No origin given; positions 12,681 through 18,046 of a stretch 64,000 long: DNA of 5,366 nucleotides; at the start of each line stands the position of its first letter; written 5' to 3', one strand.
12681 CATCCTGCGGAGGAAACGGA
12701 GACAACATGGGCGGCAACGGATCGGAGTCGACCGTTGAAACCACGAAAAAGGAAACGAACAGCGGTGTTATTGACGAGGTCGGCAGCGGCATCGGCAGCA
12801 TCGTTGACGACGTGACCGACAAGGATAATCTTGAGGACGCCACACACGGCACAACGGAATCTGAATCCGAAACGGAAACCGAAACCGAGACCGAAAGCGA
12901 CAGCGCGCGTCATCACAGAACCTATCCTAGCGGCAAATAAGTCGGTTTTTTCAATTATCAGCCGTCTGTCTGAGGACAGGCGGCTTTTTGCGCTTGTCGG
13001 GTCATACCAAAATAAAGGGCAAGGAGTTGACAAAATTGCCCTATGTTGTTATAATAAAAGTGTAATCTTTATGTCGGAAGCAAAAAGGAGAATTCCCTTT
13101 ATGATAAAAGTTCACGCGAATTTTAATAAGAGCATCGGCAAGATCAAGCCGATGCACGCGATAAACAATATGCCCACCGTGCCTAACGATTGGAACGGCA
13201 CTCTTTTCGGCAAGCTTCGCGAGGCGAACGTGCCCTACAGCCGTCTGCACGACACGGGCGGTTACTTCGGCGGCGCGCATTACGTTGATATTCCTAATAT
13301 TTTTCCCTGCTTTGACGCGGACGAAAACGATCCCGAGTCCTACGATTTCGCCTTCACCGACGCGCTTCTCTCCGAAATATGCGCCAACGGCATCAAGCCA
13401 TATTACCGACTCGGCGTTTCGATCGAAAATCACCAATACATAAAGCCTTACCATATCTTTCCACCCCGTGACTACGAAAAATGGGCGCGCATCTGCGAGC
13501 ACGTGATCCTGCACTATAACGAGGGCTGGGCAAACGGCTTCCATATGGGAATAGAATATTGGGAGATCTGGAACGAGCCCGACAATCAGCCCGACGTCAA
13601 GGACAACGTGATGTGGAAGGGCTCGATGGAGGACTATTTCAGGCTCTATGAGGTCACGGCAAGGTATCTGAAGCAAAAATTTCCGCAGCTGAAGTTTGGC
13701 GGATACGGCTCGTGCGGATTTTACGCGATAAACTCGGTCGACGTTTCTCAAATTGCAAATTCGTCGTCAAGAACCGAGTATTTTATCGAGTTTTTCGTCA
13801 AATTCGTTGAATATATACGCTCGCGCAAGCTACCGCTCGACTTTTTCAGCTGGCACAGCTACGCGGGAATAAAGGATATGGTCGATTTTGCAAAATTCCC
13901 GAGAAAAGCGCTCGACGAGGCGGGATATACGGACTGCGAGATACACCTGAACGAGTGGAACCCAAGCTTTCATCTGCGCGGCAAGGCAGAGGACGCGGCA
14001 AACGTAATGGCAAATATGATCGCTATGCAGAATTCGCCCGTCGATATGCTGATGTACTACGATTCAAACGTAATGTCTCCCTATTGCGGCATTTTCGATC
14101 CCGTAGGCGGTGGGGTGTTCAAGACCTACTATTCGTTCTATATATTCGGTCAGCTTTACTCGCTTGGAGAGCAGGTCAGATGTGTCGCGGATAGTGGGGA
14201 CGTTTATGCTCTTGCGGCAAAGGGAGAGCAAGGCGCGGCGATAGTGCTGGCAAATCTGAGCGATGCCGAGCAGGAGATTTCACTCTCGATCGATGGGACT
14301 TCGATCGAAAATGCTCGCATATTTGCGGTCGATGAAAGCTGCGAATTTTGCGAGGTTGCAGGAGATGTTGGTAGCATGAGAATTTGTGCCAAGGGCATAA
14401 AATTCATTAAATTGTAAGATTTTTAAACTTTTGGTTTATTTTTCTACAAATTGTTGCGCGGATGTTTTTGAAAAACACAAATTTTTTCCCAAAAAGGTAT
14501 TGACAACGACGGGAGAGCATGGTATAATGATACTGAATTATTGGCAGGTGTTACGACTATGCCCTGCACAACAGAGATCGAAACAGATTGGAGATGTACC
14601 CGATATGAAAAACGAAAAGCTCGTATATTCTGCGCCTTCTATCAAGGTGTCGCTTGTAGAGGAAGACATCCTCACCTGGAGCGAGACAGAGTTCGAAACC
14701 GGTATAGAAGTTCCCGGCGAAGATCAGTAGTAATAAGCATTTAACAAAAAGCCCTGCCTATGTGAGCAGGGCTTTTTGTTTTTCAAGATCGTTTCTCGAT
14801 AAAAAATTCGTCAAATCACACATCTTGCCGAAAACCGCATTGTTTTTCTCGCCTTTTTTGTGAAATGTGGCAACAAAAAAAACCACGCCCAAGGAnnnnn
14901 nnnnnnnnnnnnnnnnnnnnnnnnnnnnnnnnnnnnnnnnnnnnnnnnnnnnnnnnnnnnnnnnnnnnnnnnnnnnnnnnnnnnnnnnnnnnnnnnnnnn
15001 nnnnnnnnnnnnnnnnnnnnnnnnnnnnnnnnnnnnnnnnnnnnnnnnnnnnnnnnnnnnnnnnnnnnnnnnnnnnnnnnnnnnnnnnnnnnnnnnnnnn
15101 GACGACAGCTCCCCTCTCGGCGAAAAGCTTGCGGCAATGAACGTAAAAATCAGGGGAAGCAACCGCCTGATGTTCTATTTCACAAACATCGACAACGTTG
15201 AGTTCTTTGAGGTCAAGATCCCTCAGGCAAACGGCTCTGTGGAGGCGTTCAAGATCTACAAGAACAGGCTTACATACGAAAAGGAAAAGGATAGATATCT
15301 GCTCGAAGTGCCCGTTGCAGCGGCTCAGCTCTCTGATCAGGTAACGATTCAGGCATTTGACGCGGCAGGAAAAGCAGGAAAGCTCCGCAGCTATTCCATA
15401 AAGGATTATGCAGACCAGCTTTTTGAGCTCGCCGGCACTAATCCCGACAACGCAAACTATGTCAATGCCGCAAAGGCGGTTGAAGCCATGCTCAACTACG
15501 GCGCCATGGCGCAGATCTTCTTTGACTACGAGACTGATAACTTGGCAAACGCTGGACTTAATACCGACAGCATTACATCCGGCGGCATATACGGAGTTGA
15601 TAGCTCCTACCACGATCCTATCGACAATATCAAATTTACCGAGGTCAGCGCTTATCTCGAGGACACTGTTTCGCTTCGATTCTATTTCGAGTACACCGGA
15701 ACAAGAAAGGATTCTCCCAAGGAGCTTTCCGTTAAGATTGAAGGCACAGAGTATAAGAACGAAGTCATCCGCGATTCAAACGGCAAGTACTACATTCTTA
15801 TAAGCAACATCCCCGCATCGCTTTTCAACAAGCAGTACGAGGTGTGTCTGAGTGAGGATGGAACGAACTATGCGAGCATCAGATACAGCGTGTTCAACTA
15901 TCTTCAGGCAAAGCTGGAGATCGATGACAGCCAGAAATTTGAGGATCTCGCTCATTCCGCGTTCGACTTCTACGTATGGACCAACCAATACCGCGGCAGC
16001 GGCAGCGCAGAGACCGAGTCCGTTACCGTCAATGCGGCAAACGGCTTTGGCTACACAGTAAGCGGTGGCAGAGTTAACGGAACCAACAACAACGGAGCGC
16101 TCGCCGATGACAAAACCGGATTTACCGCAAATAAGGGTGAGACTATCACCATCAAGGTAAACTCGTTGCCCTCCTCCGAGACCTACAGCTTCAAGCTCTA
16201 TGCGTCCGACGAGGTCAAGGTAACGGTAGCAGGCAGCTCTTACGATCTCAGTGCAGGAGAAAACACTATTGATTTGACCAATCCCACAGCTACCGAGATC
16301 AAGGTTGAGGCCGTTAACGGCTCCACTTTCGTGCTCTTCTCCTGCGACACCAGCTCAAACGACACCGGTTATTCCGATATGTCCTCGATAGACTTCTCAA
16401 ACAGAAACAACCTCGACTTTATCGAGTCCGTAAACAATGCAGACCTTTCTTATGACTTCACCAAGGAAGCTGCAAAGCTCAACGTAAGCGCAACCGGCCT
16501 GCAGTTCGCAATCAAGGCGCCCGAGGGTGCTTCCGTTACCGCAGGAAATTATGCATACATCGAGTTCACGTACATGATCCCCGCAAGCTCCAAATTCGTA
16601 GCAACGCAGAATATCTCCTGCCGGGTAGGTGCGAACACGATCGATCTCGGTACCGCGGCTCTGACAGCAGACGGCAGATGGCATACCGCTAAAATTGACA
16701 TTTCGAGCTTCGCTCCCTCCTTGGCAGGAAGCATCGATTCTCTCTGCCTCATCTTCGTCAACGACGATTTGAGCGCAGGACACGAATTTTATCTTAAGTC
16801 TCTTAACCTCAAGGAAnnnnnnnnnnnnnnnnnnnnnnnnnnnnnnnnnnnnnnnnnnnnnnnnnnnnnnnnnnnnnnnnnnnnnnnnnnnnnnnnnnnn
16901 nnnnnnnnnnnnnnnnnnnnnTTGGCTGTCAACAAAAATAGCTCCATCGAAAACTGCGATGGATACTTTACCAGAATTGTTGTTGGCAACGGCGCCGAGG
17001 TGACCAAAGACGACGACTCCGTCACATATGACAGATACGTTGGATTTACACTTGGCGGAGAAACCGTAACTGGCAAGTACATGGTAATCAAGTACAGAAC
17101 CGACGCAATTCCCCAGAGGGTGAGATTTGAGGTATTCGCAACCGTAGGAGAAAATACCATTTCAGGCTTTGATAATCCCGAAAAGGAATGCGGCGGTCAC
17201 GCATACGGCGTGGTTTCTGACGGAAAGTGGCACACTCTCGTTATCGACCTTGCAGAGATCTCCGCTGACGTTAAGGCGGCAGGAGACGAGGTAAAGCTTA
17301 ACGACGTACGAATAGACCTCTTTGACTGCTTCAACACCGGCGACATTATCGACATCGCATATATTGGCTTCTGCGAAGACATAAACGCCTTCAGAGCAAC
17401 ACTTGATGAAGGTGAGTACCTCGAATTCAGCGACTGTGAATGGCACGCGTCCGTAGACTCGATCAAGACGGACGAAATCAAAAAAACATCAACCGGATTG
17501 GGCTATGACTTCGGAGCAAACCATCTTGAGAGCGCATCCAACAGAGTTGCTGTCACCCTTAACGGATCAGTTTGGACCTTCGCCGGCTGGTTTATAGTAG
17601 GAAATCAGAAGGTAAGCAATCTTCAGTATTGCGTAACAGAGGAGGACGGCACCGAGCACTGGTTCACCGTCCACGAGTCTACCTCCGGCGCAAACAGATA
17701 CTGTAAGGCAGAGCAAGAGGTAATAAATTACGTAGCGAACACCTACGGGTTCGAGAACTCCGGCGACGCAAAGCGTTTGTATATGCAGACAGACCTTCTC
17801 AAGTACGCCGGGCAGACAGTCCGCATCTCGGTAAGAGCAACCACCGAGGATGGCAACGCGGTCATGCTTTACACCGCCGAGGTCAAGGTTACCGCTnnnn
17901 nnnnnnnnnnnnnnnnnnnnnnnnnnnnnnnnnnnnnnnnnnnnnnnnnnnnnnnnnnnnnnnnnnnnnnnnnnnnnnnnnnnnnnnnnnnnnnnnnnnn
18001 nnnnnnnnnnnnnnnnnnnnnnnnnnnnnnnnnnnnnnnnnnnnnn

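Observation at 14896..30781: Three tandem, independently transcribed giant secreted paralogues (1758/1548/1691 aa) with no recognisable anchor or known domain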

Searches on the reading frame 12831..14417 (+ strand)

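Call 19: search_protein_families(library=pfam, proteins=[window:12831-14417:+], max_evalue=0.001)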
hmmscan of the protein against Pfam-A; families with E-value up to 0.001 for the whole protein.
window:12831-14417:+ (528 aa): 1 family
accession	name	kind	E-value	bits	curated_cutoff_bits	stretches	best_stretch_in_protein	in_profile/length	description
PF01229.23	Glyco_hydro_39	-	5.1e-16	59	26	1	166-392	69-287/472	Glycosyl hydrolases family 39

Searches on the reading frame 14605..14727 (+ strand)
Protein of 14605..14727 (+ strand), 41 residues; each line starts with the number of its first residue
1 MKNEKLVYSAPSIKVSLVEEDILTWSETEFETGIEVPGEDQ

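Call 91: search_protein_families(library=pfam, proteins=[window:14605-14727:+], max_evalue=10)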
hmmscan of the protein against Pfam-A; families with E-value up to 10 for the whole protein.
seq(41 aa): 1 family
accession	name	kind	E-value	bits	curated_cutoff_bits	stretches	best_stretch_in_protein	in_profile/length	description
PF03519.19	Invas_SpaK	-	0.023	15.3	25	1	10-29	23-42/78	Invasion protein B family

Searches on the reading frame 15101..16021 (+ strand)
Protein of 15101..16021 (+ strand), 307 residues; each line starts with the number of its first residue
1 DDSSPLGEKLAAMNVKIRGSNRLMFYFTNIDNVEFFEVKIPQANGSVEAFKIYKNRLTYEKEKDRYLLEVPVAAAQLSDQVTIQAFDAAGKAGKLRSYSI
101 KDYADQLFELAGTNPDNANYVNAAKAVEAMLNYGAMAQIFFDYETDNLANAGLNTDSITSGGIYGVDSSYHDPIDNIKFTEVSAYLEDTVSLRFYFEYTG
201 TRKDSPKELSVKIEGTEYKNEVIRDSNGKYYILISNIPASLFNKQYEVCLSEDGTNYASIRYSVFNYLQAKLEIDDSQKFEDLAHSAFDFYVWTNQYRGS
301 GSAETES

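Call 58: predict_structure(alignment_id=A2)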
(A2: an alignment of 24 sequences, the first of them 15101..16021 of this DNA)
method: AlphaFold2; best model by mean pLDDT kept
length: 307 residues; sequences in the alignment: 24
mean_pLDDT: 86.8   pTM: 0.83
mean pLDDT of the five models: 86.8, 86.7, 86.3, 86.3, 86.1
residues with pLDDT >= 90: 160; 70-90: 121; 50-70: 18; < 50: 8
segments of 3 or more residues with pLDDT < 50: 301-307
pLDDT, mean of each block of 10 residues (from residue 1): 77 80 92 96 87 95 94 88 96 94 92 90 90 91 88 66 71 89 83 93 88 87 92 89 92 91 92 86 89 82 36
secondary structure, 60 per line:
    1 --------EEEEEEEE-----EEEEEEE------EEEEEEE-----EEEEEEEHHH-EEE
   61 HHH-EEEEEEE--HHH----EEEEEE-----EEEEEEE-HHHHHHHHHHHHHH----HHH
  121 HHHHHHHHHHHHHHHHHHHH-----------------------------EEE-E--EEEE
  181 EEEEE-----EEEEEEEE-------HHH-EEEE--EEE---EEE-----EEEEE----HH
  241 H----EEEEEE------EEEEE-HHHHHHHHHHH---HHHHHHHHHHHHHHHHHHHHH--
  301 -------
elements in order: E9-16 E22-28 E35-41 E47-53 E58-60 E65-71 E81-86 E92-98 H100-113 H118-140 E170-172 E177-185 E191-198 E210-213 E216-218 E222-224 E230-234 E246-251 E258-262 H264-274 H278-298

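Call 60: fold_search(model_id=the predicted structure, library=pdb)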
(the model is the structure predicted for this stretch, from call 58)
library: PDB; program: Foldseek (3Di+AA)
matches with E <= 10: 1694; with E <= 0.001: 39
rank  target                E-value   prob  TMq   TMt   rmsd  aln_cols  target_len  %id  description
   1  2yn3_C                2.9e-05  1.00  0.19  0.20  17.0       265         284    8  Structural insight into the giant calcium-binding adhesin SiiE: implications for the adhesion of Salmonella enterica t (released 2013-04-03)
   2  6anp_B                8.0e-05  0.99  0.18  0.24  17.2       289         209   10  CAT192 Fab Insertion Mutant H5/L0 (released 2018-01-31)
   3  9fxt_H                8.5e-05  0.99  0.18  0.26  16.8       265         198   10  L2A5 Fab in complex with STn-Ser (released 2025-02-12)
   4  3qg7_H                1.4e-04  0.99  0.18  0.25  17.5       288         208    8  Structural Basis for Ligand Recognition and Discrimination of a Quorum Quenching Antibody (released 2011-03-23)
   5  5n2k_D                1.9e-04  0.98  0.19  0.24  17.7       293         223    9  Structure of unbound Briakinumab FAb (released 2018-01-03)
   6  9avo_B                2.1e-04  0.96  0.18  0.23  17.8       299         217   10  The crystal structure of an engineered Protein GD with Human Kappa Fab (released 2025-02-05)
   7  7lk9_A                2.1e-04  0.95  0.17  0.22  17.1       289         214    9  Crystal structure of SARS-CoV-2 RBD-targeting antibody COV107-23 HC + COVD21-C8 LC (released 2021-02-17)
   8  2r15_A                2.2e-04  0.98  0.19  0.26  18.2       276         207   11  Crystal structure of the myomesin domains 12 and 13 (released 2008-01-29)
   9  5n2k_B                2.3e-04  0.96  0.18  0.24  17.9       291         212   11  Structure of unbound Briakinumab FAb (released 2018-01-03)
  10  5e2u_H                2.6e-04  0.96  0.17  0.23  16.9       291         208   10  Structure of anti-TAU AT8 FAB in the presence of phosphopeptide (released 2016-02-24)
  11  8d7e_D                2.7e-04  0.97  0.19  0.25  17.6       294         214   10  Cryo-EM structure of human CNTFR alpha in complex with the Fab fragments of two antibodies (released 2023-03-29)
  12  3c5s_B                2.9e-04  0.98  0.18  0.25  17.2       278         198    9  Crystal Structure of monoclonal Fab F22-4 specific for Shigella flexneri 2a O-Ag (released 2008-07-01)
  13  4gag_H                2.9e-04  0.98  0.19  0.26  17.6       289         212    9  Structure of the broadly neutralizing antibody AP33 in complex with its HCV epitope (E2 residues 412-423) (released 2012-10-10)
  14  5c7k_A                2.9e-04  0.97  0.19  0.24  17.7       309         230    9  Crystal structure BG505 SOSIP gp140 HIV-1 Env trimer bound to broadly neutralizing antibodies PGT128 and 8ANC195 (released 2015-10-07)
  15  8pe9_H                2.9e-04  0.89  0.17  0.21  17.7       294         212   11  Complex between DDR1 DS-like domain and PRTH-101 Fab (released 2023-06-28)
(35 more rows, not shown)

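Call 108: find_homologous_proteins(query=window:15101-16021:+, max_evalue=0.001)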
Query window:15101-16021:+ (307 aa): 6 proteins with E <= 0.001 among 1292 candidates.
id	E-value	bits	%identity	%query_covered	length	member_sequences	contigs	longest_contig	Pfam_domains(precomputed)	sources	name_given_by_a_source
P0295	2.1e-75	272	50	97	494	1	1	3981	-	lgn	-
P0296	2.8e-75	272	74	56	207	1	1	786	-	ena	-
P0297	6.5e-52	195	38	99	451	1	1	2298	-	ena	-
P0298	1.1e-14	73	35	42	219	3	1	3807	-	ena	-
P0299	8.2e-13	67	26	94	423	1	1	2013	-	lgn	-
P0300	6.5e-10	57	35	58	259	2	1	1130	-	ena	-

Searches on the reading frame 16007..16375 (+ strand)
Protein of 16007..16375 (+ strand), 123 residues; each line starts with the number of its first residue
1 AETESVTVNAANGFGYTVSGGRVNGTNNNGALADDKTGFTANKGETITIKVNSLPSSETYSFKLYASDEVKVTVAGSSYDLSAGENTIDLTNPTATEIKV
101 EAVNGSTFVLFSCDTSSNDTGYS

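Call 86: search_protein_families(library=pfam, proteins=[window:16007-16375:+], max_evalue=10)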
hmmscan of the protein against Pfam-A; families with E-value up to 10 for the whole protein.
window:16007-16375:+ (123 aa): 3 families
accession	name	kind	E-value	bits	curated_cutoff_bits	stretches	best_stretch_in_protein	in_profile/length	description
PF22352.2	K319L-like_PKD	-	0.067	13.6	27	1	38-70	41-72/84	K319L-like, PKD domain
PF13648.12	Lipocalin_4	-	0.11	13.8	22.4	1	42-110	23-89/89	Lipocalin-like domain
PF04151.21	PPC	-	0.38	12.1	25.9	2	39-94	7-60/70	Bacterial pre-peptidase C-terminal domain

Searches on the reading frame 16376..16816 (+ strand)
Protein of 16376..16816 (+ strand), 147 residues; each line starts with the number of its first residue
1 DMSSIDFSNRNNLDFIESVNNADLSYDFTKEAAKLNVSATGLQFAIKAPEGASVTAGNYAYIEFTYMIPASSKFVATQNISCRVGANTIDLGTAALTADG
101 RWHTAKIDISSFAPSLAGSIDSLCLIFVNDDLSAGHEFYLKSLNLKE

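Call 52: search_protein_families(library=pfam, proteins=[window:16376-16816:+], max_evalue=10)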
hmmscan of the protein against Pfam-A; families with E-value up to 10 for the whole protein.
window:16376-16816:+ (147 aa): 1 family
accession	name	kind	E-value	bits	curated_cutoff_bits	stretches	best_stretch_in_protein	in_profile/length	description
PF18559.7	Exop_C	-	0.19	12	26.1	1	39-113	49-125/155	Galactose-binding domain-like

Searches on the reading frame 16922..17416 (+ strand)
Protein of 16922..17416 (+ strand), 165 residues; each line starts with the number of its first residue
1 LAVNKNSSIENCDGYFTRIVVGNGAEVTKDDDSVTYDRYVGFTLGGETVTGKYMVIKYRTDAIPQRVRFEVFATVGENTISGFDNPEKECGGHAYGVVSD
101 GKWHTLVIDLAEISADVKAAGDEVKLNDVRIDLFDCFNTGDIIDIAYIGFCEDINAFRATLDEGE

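Call 52: search_protein_families(library=pfam, proteins=[window:16922-17416:+], max_evalue=10)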
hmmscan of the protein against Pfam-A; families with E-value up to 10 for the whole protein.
window:16922-17416:+ (165 aa): 0 families

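Call 55: search_solved_structures(query=A3, max_evalue=10, show_alignments=2)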
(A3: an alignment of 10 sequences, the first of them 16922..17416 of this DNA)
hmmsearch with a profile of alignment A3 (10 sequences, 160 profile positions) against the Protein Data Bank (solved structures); distinct sequences matched with E-value up to 10: 15.
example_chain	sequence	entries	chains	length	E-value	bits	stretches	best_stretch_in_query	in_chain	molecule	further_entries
3r05_A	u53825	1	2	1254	0.0038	20.3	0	90-111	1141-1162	Neurexin-1-alpha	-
2jd4_A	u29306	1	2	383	0.0042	20.2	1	91-109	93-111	LAMININ SUBUNIT ALPHA-1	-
3qcw_A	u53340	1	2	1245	0.0048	20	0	90-111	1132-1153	Neurexin-1-alpha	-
3poy_A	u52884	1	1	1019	0.0069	19.5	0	90-111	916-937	Neurexin-1-alpha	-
3asi_A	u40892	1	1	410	0.067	16.3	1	90-111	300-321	Neurexin-1-alpha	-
7l77_H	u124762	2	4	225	0.09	15.8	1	31-88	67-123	Heavy chain of VRC 33.01 | VRC33.01 Fab Heavy chain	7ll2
3f95_A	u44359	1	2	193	0.29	14.2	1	55-110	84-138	Beta-glucosidase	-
4ndz_A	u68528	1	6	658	0.61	13.1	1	73-126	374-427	Maltose-binding periplasmic protein, Heparan sulfate 2-O-sulfotransferase 1 fusion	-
3f5f_A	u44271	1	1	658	0.62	13.1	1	73-126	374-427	Maltose-binding periplasmic protein, Heparan sulfate 2-O-sulfotransferase 1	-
3bod_A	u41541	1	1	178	1.4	12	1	90-111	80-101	Neurexin-1-alpha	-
2wqz_C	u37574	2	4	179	1.4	12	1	90-111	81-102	NEUREXIN-1-BETA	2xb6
3vkf_C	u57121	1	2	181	1.4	11.9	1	90-111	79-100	Neurexin-1-beta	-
1c4r_A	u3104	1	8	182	1.4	11.9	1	90-111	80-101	NEUREXIN-I BETA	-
3bop_A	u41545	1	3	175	1.6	11.8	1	84-111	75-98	beta-Neurexin 2D4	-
4kjy_B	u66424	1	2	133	1.7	11.7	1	30-70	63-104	High-affinity SIRPa variant FD6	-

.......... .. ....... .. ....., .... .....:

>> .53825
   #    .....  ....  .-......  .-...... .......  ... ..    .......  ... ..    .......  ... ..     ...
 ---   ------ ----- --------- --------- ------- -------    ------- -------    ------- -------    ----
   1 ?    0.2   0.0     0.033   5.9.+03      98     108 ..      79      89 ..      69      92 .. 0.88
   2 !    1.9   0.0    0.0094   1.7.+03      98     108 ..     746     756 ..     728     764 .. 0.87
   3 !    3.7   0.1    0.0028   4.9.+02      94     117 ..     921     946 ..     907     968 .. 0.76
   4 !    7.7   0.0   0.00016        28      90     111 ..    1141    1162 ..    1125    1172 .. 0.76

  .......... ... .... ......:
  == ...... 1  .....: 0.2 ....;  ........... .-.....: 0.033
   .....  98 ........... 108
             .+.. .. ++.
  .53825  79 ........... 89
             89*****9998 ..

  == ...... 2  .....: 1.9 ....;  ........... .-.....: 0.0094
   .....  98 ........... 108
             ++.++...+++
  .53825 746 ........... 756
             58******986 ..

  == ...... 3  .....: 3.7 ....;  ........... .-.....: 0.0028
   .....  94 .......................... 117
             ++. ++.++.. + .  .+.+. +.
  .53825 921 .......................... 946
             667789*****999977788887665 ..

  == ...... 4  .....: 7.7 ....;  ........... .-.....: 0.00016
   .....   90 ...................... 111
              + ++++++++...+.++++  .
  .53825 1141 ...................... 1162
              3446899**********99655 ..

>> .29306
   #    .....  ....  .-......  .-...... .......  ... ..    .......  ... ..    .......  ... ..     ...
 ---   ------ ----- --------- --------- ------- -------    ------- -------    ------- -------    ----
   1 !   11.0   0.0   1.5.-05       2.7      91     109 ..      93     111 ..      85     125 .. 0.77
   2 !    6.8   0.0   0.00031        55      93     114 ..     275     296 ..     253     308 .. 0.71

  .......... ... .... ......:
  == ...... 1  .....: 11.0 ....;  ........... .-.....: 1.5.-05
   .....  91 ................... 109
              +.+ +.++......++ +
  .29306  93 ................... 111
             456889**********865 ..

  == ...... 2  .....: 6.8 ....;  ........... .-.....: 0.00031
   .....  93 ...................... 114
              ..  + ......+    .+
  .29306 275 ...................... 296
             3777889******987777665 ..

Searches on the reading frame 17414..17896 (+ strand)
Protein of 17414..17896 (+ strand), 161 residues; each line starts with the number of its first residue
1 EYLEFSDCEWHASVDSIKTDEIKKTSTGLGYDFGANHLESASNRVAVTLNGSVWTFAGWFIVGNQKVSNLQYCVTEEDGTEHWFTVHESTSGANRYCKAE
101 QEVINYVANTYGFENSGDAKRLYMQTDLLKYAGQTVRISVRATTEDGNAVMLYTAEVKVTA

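Call 84: search_solved_structures(query=A8, max_evalue=10)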
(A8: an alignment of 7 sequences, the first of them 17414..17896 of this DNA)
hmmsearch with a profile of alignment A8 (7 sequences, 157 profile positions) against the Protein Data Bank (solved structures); distinct sequences matched with E-value up to 10: 2.
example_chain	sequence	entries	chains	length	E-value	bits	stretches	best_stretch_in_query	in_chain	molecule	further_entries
8ysf_C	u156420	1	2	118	0.024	17.8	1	52-135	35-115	Nb9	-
8r2j_A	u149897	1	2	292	0.1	15.8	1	50-76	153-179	NmrA family transcriptional regulator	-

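Call 86: search_protein_families(library=pfam, proteins=[window:17414-17896:+], max_evalue=10)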
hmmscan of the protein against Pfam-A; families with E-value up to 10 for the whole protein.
window:17414-17896:+ (161 aa): 1 family
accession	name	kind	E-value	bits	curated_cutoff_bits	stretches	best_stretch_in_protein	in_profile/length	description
PF24907.1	SIBA-E_N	-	0.027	14.9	28.1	1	60-96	44-80/119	Integrin beta-like protein A-E, N-terminal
